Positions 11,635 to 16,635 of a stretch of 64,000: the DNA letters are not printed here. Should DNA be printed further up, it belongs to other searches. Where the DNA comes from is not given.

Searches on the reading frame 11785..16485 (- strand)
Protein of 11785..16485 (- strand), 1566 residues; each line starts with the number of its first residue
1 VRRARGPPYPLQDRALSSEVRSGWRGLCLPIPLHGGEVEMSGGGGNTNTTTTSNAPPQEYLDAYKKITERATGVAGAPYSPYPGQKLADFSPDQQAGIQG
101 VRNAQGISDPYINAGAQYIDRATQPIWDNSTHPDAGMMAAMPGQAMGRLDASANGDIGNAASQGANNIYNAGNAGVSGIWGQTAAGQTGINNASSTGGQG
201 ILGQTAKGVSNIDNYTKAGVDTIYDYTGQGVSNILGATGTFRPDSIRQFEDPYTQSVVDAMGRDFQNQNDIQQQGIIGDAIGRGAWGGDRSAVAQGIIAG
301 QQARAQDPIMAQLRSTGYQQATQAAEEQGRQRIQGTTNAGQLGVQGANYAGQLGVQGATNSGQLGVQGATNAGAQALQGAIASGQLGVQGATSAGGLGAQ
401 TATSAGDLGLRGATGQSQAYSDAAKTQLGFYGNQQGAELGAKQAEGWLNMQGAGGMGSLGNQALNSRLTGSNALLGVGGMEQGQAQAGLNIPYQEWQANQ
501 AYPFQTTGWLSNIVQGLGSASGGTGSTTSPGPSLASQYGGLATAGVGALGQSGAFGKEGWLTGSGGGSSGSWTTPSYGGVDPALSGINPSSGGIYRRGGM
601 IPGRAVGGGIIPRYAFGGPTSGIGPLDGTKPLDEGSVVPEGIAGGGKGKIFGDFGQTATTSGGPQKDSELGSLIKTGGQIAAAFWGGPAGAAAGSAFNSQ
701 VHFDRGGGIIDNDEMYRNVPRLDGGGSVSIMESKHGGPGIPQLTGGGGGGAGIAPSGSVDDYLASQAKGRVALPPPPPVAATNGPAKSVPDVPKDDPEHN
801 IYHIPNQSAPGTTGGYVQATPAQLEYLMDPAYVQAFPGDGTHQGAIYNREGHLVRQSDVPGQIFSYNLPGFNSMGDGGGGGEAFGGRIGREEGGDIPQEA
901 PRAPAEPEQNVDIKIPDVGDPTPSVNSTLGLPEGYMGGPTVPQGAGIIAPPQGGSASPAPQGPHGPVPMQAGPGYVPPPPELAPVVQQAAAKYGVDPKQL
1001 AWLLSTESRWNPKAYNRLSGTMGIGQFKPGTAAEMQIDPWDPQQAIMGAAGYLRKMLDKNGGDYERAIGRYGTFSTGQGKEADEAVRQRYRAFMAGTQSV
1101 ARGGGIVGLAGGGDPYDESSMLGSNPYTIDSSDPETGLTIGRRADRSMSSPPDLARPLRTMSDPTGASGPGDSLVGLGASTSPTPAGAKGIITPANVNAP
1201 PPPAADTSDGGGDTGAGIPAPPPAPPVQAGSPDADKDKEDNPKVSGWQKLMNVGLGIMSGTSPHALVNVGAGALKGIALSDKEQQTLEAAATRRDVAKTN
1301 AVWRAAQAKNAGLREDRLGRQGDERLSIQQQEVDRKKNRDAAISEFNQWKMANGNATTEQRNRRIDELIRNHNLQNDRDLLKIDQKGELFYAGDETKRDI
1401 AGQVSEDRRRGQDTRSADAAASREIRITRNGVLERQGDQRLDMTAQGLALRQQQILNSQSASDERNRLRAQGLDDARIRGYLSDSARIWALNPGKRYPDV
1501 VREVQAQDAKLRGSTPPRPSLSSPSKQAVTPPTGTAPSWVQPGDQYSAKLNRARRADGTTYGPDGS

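Call 8: search_protein_families(library=phrogs, proteins=[window:11785-16485:-], max_evalue=0.001)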
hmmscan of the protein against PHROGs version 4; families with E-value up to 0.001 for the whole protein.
window:11785-16485:- (1566 aa): 6 families
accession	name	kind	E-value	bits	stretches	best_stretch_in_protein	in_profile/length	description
phrog_2013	-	tail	8.7e-16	58.8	1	959-1071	450-559/657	lytic tail protein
phrog_669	-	lysis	7.7e-15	54.3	1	985-1071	924-1016/1946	endolysin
phrog_13449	-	other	4e-13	50.5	1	983-1141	8-164/269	transglycosylase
phrog_28014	-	unknown function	2.6e-06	28.3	1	986-1061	38-112/224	-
phrog_15428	-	unknown function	0.00037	21.6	1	966-1043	55-136/168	-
phrog_34437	-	unknown function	0.00072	20.9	1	1307-1357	66-117/149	-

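Call 9: search_protein_families(library=pfam, proteins=[window:11785-16485:-], max_evalue=0.001)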
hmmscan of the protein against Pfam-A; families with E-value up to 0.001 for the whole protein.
window:11785-16485:- (1566 aa): 1 family
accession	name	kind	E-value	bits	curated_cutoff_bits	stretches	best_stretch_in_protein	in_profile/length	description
PF01464.25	SLT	-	1.1e-12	47.9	21.3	1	986-1071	3-94/117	Transglycosylase SLT domain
